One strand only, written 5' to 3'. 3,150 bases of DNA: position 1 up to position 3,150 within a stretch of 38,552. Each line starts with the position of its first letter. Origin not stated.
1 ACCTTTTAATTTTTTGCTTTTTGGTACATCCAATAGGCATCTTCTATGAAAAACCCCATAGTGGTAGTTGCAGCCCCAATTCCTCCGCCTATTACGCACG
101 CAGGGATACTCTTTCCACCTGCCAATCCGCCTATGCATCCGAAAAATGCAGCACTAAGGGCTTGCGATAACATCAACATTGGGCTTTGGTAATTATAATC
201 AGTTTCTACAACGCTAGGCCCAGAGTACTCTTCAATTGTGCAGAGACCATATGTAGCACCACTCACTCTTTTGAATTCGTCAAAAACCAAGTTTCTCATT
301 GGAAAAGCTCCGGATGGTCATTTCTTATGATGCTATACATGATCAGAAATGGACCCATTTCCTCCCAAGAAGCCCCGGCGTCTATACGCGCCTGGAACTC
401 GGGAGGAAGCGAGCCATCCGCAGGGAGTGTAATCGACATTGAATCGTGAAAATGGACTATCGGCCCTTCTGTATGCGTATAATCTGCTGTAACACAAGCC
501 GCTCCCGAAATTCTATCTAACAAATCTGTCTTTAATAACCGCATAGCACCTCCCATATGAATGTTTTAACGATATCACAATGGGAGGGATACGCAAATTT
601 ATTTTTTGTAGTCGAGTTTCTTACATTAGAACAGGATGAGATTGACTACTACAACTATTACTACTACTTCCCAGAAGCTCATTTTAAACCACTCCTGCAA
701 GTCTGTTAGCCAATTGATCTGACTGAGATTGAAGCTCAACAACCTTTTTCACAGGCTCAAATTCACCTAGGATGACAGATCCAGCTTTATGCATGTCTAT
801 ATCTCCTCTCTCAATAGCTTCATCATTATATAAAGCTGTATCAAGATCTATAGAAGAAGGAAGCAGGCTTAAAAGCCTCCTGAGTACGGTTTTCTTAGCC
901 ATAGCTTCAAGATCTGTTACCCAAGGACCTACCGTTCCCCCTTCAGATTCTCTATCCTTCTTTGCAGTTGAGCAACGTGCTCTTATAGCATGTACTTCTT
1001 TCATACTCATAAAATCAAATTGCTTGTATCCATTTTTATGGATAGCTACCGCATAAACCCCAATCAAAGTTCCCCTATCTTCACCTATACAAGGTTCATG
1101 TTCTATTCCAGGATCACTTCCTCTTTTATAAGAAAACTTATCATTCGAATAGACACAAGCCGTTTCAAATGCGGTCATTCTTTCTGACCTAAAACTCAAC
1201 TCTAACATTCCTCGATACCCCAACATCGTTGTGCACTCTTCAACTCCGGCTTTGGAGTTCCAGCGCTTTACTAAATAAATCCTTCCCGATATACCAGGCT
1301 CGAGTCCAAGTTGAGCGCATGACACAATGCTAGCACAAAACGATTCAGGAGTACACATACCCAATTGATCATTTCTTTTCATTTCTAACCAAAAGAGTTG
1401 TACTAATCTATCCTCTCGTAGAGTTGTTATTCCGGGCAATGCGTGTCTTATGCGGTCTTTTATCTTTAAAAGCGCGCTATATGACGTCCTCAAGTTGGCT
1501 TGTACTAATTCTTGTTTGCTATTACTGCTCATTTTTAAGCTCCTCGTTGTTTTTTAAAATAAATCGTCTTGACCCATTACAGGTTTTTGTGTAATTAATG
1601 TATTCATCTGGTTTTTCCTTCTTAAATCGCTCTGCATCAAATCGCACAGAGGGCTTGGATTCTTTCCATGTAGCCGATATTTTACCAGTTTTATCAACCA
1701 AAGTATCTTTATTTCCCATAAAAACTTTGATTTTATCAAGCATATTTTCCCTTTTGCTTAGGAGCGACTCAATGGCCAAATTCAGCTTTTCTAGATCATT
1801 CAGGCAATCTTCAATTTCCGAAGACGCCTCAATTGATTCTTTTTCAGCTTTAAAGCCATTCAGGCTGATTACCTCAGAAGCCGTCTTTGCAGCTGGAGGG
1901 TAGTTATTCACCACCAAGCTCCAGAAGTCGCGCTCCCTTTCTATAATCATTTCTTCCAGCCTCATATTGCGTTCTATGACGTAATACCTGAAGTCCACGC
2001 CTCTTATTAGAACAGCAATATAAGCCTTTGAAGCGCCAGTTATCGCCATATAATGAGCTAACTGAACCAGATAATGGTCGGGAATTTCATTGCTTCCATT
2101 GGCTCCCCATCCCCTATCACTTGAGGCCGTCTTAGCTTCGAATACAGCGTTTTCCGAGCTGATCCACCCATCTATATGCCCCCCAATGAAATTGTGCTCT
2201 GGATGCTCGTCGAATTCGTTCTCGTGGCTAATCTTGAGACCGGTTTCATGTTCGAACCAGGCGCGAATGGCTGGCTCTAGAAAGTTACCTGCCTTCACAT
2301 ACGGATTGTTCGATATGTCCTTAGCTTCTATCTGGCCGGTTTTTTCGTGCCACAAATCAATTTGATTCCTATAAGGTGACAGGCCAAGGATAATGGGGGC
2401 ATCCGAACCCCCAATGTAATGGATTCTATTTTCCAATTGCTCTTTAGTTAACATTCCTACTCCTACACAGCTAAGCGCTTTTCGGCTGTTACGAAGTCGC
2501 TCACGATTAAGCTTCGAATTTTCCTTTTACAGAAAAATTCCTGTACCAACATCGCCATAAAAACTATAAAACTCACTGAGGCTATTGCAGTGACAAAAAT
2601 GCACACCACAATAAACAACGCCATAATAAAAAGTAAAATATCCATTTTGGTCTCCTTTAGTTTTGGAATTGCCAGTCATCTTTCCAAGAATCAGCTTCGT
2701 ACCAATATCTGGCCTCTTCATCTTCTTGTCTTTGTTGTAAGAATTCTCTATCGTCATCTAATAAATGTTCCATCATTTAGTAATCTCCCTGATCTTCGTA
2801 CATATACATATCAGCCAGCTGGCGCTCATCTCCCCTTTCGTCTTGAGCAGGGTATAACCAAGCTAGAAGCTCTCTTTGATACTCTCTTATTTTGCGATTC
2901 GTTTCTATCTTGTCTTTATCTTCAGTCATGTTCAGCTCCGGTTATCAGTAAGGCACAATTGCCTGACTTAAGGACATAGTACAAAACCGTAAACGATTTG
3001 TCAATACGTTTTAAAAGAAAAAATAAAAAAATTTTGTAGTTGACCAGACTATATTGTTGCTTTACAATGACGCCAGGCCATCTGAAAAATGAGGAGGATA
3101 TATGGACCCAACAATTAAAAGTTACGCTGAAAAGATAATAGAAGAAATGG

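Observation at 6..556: Phage-borne pair of peptides with class II microcin-type double-glycine leaders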

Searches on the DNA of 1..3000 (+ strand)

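Call 6: search_dna_similar(query=window:1-3000:+, collection=phages, mode=near, max_rows=20)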
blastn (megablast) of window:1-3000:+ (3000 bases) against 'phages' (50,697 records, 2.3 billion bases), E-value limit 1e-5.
No match.

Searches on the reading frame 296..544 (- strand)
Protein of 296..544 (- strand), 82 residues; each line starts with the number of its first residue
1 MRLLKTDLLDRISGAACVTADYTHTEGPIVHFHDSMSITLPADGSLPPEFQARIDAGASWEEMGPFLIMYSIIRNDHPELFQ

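Call 4: search_protein_families(library=pfam, proteins=[window:296-544:-], max_evalue=1)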
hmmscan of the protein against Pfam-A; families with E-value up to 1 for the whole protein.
window:296-544:- (82 aa): 0 families

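Call 5: search_protein_families(library=ncbifam, proteins=[window:296-544:-], max_evalue=10)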
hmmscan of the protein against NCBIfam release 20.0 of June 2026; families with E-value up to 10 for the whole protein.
window:296-544:- (82 aa): 0 families

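Call 7: search_protein_families(library=phrogs, proteins=[window:296-544:-], max_evalue=1)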
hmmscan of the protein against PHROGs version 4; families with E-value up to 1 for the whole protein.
window:296-544:- (82 aa): 0 families

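Call 17: find_homologous_proteins(query=window:296-544:-, max_evalue=10)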
Query window:296-544:- (82 aa): 6 proteins with E <= 10 among 6 candidates.
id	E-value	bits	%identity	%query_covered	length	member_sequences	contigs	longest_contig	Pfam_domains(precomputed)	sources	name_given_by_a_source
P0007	4.3e-49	182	100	100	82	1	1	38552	-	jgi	-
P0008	2.8e-33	131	75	96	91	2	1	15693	-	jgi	-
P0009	7.1e-32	127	76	87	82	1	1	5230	-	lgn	-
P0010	1.9e-31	125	70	99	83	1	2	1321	-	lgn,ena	-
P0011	2.3e-31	125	79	93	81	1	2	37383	-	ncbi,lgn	-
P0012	1.1e-29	120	73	89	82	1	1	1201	-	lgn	-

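Call 41: find_related_loci(query=A4, collection=metagenome_contigs, flank=10000)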
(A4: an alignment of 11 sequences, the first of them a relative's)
Query A4 (82 aa) in metagenome_contigs; peptide patterns used: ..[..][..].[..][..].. (x = any residue, [..] = any of these).
80 stretches matched a pattern; 2 encode a relative of the query (tblastn E <= 1e-3); 2 distinct loci.
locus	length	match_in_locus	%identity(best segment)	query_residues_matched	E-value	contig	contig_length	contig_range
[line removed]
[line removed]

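Call 44: search_dna_similar(query=window:296-544:-, collection=phages, mode=protein, max_evalue=1, max_rows=15)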
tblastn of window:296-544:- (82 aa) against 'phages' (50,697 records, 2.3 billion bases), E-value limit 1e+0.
No match.

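Call 55: find_homologous_proteins(query=A4, max_evalue=1)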
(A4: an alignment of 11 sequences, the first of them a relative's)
Query A4 (11 sequences) (82 aa, profile of the alignment): 45 proteins with E <= 1 among 287 candidates.
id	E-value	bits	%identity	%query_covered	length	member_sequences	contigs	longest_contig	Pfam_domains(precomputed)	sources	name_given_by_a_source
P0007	9.1e-34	133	100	100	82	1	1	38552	-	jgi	-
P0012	1.8e-33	132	73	89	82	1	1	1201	-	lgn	-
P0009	1.9e-33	132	76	87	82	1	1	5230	-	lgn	-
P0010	1.5e-32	129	70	99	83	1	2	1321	-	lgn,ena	-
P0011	2.0e-32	129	79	93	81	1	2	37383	-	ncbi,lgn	-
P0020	3.0e-32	128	45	99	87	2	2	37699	-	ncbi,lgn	-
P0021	2.9e-31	125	54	100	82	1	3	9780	-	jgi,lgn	jgi:hypothetical protein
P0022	6.0e-30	121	40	87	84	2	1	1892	-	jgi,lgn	jgi:hypothetical protein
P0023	1.5e-29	119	40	99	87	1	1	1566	-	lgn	-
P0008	9.7e-29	117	75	96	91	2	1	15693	-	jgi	-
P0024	1.4e-28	116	36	99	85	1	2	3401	-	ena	-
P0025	1.5e-28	116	40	87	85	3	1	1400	-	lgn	-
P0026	3.5e-28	115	44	87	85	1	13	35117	-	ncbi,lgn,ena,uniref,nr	ncbi:hypothetical protein UFOVP270_9 [uncultured Caudovirales phage]|uniref:Uncharacterized protein 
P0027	7.2e-27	111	36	99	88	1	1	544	-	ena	-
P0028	2.0e-26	109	40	87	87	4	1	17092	-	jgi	-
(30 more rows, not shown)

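Call 59: search_protein_families(library=pfam, proteins=[L021:9198-9335:+, L022:7507-7668:+, L021:9655-10005:+], max_evalue=1)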
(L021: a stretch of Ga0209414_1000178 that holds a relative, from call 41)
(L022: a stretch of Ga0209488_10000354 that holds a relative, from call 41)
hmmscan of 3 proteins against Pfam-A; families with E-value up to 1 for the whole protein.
L021:9198-9335:+ (46 aa): 0 families

L022:7507-7668:+ (54 aa): 2 families
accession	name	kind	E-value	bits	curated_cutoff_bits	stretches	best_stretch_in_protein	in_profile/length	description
PF24841.1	DUF7719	-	0.054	13.7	25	1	15-38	4-27/69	Domain of unknown function (DUF7719)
PF03568.22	Peptidase_C50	-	0.093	12.3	27.8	1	19-48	349-375/395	Peptidase family C50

L021:9655-10005:+ (117 aa): 3 families
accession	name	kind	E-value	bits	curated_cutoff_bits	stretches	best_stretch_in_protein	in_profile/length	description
PF01782.24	RimM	-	0.12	13.1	23.5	1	13-65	21-73/84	RimM N-terminal domain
PF24054.1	DUF7357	-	0.12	12.8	27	1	62-116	27-77/131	Domain of unknown function (DUF7357)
PF01025.24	GrpE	-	0.35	11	25.8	1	28-99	27-97/165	GrpE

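Call 61: predict_structure(alignment_id=A6)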
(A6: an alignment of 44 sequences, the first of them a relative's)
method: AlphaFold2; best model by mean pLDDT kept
length: 82 residues; sequences in the alignment: 44
mean_pLDDT: 78.0   pTM: 0.50
mean pLDDT of the five models: 78.0, 76.1, 73.4, 73.1, 70.8
residues with pLDDT >= 90: 22; 70-90: 31; 50-70: 29; < 50: 0
segments of 3 or more residues with pLDDT < 50: none
pLDDT, mean of each block of 10 residues (from residue 1): 69 61 61 76 87 90 90 90 82
secondary structure, 60 per line:
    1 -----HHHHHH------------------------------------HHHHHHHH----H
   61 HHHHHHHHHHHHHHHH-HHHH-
elements in order: H6-11 H48-55 H60-76 H78-81

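Call 65: search_solved_structures(query=A6, max_evalue=10, show_alignments=2)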
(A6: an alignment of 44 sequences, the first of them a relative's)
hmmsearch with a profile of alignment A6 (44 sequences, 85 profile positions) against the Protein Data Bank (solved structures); distinct sequences matched with E-value up to 10: 7.
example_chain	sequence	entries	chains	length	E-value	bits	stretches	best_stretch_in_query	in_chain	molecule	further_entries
2otj_I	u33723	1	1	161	0.038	17.2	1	23-56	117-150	50S ribosomal protein L11P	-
1s72_I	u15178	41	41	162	0.038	17.2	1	23-56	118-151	50S ribosomal protein L11P | 50S ribosomal protein L11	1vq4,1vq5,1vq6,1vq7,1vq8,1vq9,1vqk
7ymi_B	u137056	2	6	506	0.14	15.4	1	41-70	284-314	Photosystem II CP47 reaction center protein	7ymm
3w40_A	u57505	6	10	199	0.44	13.8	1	20-70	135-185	Phosphoserine phosphatase RsbX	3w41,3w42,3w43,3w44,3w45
9xyq_A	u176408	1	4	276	0.5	13.6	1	19-58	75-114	juvenile hormone acid methyltransferase JHAMT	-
9xyo_A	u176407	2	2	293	0.55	13.5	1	20-58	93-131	juvenile hormone acid methyltransferase | juvenile hormone acid methyltransferase JHAMT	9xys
5wl7_A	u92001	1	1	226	1.6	12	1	32-53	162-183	Engineered Chalcone Isomerase ancCHI*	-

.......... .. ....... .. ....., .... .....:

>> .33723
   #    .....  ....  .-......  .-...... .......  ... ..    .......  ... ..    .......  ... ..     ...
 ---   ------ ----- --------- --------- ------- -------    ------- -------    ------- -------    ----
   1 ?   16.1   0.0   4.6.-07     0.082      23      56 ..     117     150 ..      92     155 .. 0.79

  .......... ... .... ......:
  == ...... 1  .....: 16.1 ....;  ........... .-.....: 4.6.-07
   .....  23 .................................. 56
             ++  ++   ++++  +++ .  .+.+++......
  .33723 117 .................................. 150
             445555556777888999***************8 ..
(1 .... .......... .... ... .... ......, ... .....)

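Call 66: fold_search(model_id=the predicted structure, library=pdb)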
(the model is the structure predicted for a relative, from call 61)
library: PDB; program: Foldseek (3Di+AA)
matches with E <= 10: 0; with E <= 0.001: 0
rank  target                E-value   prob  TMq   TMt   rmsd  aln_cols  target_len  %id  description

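Call 86: find_related_loci(query=A6, collection=viral_contigs, flank=10000)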
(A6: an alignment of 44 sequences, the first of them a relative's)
Query A6 (82 aa) in viral_contigs; peptide patterns used: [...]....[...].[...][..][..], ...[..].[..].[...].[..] (x = any residue, [..] = any of these).
29 stretches matched a pattern; 6 encode a relative of the query (tblastn E <= 1e-3); 6 distinct loci.
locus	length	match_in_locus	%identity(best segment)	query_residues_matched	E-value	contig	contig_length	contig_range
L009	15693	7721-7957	75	4-82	3e-40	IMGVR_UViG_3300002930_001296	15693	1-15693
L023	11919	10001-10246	56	1-82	5e-28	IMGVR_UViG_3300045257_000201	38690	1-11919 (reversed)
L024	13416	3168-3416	35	1-81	2e-11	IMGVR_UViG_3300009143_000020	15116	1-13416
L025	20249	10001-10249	35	1-81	3e-11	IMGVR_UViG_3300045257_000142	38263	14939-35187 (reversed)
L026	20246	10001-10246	34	1-81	2e-10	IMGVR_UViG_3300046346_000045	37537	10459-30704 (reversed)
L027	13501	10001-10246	36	1-81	6e-10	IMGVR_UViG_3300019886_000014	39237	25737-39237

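Call 96: search_protein_families(library=padloc, proteins=[window:296-544:-], max_evalue=1)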
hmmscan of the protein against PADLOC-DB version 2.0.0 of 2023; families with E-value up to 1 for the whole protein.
window:296-544:- (82 aa): 0 families

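Call 108: fold_search(model_id=the predicted structure, library=viral)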
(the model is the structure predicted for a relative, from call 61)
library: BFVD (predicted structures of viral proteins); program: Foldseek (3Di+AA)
matches with E <= 10: 3; with E <= 0.001: 0
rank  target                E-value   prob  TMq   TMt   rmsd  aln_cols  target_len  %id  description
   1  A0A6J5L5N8            2.0e-03  1.00  0.42  0.41  18.9        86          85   37  Uncharacterized protein [uncultured Caudovirales phage]
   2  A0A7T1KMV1            7.9e+00  0.02  0.12  0.05  16.8        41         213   22  M protein [Eptesicus fuscus rhabdovirus]
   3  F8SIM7                9.0e+00  0.02  0.22  0.15  17.6        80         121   22  E4 (Fragment) [Apodemus sylvaticus papillomavirus 1]

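Call 109: find_encoding_contigs(protein=P0026, flank=10000, max_places=3)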
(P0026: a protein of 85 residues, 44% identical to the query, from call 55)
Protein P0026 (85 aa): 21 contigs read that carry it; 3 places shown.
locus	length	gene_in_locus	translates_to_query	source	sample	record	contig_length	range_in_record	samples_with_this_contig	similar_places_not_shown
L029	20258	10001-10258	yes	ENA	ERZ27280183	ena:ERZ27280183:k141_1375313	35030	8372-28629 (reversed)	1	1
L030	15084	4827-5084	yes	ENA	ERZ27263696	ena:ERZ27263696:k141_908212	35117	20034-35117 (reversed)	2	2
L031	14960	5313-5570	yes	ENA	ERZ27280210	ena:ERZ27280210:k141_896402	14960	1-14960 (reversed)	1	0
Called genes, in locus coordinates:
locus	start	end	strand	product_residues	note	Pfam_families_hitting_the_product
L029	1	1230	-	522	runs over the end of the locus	-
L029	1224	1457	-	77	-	-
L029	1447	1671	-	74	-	-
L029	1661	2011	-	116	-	-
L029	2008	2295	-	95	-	PF04545:Sigma70_r4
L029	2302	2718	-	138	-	-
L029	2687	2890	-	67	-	-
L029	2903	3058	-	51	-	-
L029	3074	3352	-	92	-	-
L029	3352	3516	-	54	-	-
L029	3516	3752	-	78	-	-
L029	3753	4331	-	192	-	PF20901:Sf6_terminase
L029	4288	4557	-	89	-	-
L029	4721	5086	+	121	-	-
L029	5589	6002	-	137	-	PF08774:VRR_NUC (weak)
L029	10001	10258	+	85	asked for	-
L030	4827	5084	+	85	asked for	-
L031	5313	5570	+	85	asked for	-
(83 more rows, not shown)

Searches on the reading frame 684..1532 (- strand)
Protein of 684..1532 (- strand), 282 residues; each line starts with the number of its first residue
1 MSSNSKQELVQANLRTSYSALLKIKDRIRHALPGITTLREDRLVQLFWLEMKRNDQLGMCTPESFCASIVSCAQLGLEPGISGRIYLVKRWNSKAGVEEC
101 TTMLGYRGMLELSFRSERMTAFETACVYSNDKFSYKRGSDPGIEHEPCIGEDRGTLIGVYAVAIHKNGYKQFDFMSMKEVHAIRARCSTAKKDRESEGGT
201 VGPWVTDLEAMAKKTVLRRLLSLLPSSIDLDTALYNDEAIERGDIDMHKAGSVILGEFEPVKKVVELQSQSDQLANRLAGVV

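Call 4: search_protein_families(library=pfam, proteins=[window:684-1532:-], max_evalue=1)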
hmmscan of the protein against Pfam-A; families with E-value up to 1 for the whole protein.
window:684-1532:- (282 aa): 1 family
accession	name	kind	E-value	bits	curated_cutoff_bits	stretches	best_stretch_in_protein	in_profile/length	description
PF03837.19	RecT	-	2.1e-40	138.8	24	1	42-242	2-190/198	RecT family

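Call 23: search_dna_similar(query=window:684-1532:-, collection=phages, mode=protein, max_rows=15)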
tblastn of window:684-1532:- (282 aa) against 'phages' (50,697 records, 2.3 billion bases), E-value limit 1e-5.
Records with a match: 584; places in all: 585; records where one place covers at least 80% of the query: 123.
Best place of each record, by identity: <60% 584.
By first word of the organism name: Mycobacterium 182; Gordonia 117; Arthrobacter 73; Ralstonia 31; Streptococcus 20; Bacillus 18; Escherichia 17; Yersinia 16; Burkholderia 12; Enterococcus 10; and 37 more.
By host as written in the record: Mycobacterium smegmatis mc2 155 132; Gordonia terrae 3612 94; Arthrobacter sp. ATCC 21022 47; - 28; Mycobacterium smegmatis mc#155 16; Escherichia coli 14; Arthrobacter globiformis B-2979 14; Yersinia enterocolitica 14; and 114 more.
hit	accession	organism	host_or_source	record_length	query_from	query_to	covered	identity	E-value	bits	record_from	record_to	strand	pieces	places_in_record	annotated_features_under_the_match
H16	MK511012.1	Pseudomonas phage vB_Pae_BR153a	Pseudomonas aeruginosa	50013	3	276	97%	40.1%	3e-38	148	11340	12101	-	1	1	recombinational DNA repair protein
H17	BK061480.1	Pseudomonas phage vB_PaeS-D14H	Pseudomonas aeruginosa strain 3-38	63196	3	261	92%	40.1%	2e-37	145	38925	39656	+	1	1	Recombinational DNA repair protein RecT (prophage associated)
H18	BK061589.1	Pseudomonas phage vB_PaeS-D14P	Pseudomonas aeruginosa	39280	3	261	92%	40.1%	2e-37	145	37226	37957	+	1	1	Recombination and repair protein RecT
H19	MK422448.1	Klebsiella phage ST512-KPC3phi13.3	Klebsiella pneumoniae ST512-KPC3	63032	16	271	91%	39.4%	2e-36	143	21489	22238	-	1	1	recombinational DNA repair protein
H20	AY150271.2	Salmonella phage epsilon15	Salmonella enterica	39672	16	261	87%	40.2%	3e-37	145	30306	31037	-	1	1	RecT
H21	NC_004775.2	Salmonella phage epsilon15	Salmonella enterica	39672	16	261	87%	40.2%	3e-37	145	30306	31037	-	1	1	RecT-like ssDNA annealing protein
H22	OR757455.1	Salmonella phage VB_ST_E15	Salmonella enterica subsp. enterica ...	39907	16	261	87%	40.2%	3e-37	145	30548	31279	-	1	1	recombination protein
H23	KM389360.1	Escherichia phage Phi05_1387 B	-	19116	16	261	87%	39.4%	2e-35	140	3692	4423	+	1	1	record has no annotation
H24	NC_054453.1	Mycobacterium phage Fulbright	Mycobacterium smegmatis mc2 155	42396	8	270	93%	34.4%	3e-31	128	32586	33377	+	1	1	47: RecT-like ssDNA annealing protein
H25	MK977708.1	Mycobacterium phage Fulbright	Mycobacterium smegmatis mc2 155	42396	8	270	93%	34.4%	3e-31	128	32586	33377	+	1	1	47: RecT-like DNA pairing protein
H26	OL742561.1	Mycobacterium phage Duplicity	Mycobacterium smegmatis mc2 155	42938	8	270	93%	34.4%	3e-31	128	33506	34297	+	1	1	48: RecT-like DNA pairing protein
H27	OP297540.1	Mycobacterium phage Phloss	Mycobacterium smegmatis mc2 155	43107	8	270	93%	34.4%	3e-31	128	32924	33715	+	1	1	45: RecT-like DNA pairing protein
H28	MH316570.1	Mycobacterium phage Silvafighter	soil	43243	8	270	93%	34.4%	3e-31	128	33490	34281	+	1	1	49: RecT-like DNA pairing protein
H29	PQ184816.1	Mycobacterium phage Melville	Mycobacterium smegmatis mc2155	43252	8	270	93%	34.4%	3e-31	128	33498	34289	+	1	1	51: RecT-like DNA pairing protein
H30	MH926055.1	Mycobacterium phage Chewbacca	Mycobacterium smegmatis mc2 155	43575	8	270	93%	34.4%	3e-31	128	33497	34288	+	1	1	50: RecT-like DNA pairing protein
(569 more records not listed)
